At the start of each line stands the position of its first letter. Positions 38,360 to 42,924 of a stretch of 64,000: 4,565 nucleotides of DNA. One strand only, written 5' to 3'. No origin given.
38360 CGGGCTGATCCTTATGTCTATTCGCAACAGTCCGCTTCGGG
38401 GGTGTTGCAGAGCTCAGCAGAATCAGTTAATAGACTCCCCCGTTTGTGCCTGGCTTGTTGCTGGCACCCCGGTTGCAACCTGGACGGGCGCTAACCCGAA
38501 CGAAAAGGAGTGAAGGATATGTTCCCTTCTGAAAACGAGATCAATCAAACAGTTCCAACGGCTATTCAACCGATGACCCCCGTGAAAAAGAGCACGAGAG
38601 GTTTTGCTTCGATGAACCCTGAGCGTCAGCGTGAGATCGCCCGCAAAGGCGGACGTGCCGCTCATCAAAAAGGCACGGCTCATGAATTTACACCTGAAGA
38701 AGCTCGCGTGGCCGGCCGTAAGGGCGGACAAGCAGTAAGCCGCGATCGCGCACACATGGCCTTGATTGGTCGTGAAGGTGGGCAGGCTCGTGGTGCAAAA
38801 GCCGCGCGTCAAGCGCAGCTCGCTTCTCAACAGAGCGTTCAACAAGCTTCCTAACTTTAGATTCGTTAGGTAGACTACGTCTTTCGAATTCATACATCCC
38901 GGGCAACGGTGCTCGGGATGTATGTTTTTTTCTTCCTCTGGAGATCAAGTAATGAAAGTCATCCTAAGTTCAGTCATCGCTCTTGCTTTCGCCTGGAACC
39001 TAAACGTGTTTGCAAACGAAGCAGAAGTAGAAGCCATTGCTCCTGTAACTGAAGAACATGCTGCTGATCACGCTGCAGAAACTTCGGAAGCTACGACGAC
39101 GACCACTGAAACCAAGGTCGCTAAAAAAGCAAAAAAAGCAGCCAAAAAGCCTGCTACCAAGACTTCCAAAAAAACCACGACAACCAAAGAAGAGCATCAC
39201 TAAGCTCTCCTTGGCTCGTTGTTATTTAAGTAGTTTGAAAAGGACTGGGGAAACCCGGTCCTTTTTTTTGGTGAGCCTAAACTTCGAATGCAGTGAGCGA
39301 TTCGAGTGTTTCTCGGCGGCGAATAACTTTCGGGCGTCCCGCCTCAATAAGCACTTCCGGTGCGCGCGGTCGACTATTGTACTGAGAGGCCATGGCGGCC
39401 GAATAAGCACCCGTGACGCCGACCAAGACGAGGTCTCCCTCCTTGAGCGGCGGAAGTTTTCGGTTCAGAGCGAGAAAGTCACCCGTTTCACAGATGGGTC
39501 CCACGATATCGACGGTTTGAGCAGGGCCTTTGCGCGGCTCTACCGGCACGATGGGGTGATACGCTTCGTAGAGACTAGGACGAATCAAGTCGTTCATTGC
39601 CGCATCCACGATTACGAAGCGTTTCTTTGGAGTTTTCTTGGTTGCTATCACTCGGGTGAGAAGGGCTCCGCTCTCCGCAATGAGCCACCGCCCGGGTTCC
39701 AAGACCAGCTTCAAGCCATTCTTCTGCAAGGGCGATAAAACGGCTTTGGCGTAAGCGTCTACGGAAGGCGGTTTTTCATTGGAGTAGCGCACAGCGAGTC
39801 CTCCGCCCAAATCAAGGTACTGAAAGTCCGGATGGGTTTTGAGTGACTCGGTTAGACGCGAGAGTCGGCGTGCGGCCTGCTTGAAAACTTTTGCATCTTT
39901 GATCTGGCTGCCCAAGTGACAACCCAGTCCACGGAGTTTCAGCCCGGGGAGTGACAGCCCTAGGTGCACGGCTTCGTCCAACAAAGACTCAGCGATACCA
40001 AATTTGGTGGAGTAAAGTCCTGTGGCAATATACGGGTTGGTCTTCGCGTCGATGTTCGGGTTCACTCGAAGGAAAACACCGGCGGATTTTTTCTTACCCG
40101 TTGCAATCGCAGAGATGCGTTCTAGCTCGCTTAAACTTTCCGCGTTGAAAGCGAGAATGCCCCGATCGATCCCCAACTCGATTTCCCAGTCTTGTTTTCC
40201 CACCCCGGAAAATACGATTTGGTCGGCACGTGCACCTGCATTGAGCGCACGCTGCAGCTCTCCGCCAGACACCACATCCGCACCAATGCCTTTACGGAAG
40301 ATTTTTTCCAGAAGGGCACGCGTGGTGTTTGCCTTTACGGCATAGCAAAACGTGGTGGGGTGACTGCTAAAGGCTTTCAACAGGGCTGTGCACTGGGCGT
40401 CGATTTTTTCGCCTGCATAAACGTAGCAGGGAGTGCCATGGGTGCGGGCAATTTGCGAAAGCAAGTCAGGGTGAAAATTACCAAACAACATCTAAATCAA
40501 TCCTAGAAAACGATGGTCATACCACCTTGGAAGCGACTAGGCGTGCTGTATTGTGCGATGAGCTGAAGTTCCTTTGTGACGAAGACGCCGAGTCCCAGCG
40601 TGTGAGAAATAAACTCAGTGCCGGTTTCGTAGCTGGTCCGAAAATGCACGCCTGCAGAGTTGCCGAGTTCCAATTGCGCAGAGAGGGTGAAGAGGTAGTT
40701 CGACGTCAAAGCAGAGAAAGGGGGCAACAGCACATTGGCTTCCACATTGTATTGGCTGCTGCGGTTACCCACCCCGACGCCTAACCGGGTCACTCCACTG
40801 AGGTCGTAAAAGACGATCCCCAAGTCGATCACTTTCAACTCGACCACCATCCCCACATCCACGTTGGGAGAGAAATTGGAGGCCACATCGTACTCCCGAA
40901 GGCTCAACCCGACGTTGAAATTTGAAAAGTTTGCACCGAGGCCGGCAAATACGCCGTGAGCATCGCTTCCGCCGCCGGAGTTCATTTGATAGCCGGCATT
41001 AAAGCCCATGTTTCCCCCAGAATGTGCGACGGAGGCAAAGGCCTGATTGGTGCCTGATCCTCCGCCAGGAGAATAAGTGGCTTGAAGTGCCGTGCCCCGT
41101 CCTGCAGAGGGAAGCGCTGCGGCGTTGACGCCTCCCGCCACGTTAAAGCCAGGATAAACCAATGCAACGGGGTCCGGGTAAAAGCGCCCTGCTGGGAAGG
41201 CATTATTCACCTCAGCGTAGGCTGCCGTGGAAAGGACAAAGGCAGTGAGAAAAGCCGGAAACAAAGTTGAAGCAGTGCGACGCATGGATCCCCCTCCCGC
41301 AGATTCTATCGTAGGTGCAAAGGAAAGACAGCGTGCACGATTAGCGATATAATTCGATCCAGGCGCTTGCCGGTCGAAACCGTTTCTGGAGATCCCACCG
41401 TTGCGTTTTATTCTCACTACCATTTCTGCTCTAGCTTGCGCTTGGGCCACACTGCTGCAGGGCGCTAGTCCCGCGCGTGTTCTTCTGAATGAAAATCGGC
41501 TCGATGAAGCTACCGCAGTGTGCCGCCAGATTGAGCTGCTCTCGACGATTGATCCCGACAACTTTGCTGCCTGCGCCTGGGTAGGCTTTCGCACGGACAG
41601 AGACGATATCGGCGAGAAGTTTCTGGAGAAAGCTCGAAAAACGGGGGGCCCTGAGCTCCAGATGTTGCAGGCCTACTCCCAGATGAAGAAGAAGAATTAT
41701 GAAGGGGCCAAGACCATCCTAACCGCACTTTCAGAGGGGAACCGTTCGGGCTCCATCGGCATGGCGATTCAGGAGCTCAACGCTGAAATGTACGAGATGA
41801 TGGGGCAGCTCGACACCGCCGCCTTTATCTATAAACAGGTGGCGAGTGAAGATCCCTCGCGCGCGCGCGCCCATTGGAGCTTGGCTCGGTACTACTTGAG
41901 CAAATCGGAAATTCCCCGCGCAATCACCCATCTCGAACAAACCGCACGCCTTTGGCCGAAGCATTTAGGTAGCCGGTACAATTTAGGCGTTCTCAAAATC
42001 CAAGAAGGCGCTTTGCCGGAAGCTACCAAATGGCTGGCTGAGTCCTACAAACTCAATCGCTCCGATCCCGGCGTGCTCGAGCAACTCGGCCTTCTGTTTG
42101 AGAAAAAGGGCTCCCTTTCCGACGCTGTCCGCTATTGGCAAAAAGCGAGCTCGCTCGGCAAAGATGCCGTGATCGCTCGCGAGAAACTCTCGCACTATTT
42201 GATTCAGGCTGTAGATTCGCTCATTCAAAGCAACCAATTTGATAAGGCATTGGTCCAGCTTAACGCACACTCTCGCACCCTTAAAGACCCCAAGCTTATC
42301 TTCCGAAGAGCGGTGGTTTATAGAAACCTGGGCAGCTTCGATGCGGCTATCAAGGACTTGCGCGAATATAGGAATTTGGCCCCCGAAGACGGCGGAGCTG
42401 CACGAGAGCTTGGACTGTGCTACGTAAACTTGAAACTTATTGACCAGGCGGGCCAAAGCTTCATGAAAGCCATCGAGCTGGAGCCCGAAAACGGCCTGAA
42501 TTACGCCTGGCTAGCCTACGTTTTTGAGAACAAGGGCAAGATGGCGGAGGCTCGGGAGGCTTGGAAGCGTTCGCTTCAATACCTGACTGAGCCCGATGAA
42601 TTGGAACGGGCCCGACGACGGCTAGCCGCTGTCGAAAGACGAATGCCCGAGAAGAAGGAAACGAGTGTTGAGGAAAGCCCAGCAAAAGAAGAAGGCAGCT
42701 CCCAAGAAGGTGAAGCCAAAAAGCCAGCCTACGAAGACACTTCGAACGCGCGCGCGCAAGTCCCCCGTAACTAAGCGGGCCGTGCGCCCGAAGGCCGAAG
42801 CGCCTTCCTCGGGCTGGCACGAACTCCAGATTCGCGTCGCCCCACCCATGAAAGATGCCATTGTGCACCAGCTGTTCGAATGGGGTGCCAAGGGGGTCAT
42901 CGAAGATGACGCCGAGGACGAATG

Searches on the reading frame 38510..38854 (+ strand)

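Call 92: search_protein_families(library=pfam, proteins=[window:38510-38854:+], max_evalue=0.001)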
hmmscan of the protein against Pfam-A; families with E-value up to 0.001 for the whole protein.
window:38510-38854:+ (114 aa): 1 family
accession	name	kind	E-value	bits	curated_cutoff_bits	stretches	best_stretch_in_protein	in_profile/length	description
PF10685.14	KGG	-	1.8e-17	63.6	20.4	2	31-52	1-22/22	Stress-induced bacterial acidophilic repeat motif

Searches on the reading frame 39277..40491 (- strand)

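Call 92: search_protein_families(library=pfam, proteins=[window:39277-40491:-], max_evalue=0.001)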
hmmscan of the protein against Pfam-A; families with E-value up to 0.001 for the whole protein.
window:39277-40491:- (404 aa): 3 families
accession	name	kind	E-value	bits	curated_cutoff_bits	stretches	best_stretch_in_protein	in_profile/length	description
PF02784.22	Orn_Arg_deC_N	-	3.1e-49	168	23.4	1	29-272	3-247/247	Pyridoxal-dependent decarboxylase, pyridoxal binding domain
PF00278.28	Orn_DAP_Arg_deC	-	6e-29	100.6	23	1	49-360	5-94/95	Pyridoxal-dependent decarboxylase, C-terminal sheet domain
PF01168.26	Ala_racemase_N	-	5.7e-05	23.4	24.1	1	38-225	13-190/220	Alanine racemase, N-terminal domain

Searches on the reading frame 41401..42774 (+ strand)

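Call 36: search_protein_families(library=pfam, proteins=[window:41401-42774:+], max_evalue=0.00001)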
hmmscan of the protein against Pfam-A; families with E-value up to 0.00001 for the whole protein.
window:41401-42774:+ (457 aa): 13 families
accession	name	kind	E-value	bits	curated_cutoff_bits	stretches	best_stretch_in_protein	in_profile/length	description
PF07719.23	TPR_2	-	3.7e-21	73.9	27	0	298-330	2-34/34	Tetratricopeptide repeat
PF14559.12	TPR_19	-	1.1e-17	64.6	25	0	134-181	4-51/68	Tetratricopeptide repeat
PF00515.34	TPR_1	-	5.5e-17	61.2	27.8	0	337-364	7-34/34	Tetratricopeptide repeat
PF13432.12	TPR_16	-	2.1e-15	57.3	32.7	0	161-223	3-65/65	Tetratricopeptide repeat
PF13181.12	TPR_8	-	2.9e-15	55.5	25.7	0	337-364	7-34/34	Tetratricopeptide repeat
PF13428.12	TPR_14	-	3.1e-15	55.6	23.5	0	298-338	2-42/44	Tetratricopeptide repeat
PF12895.13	ANAPC3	-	6.8e-14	52.4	27.2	0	133-210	1-77/82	Anaphase-promoting complex, cyclosome, subunit 3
PF13174.12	TPR_6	-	1.1e-12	48.1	26.3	0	301-329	4-32/33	Tetratricopeptide repeat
PF13414.12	TPR_11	-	3.5e-12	46.2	26.8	0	201-237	6-42/42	TPR repeat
PF13431.12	TPR_17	-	3.8e-11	42.8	24.4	0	354-386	2-34/34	Tetratricopeptide repeat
PF13424.12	TPR_12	-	1.8e-09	38.1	30.1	0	154-220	2-76/77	Tetratricopeptide repeat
PF23914.1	TPR_CcmH_CycH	-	1e-08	35.6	42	0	150-251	45-149/158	Cytochrome c-type biogenesis protein H TPR domain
PF13371.12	TPR_9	-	1e-08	35.5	35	0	295-333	27-65/73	Tetratricopeptide repeat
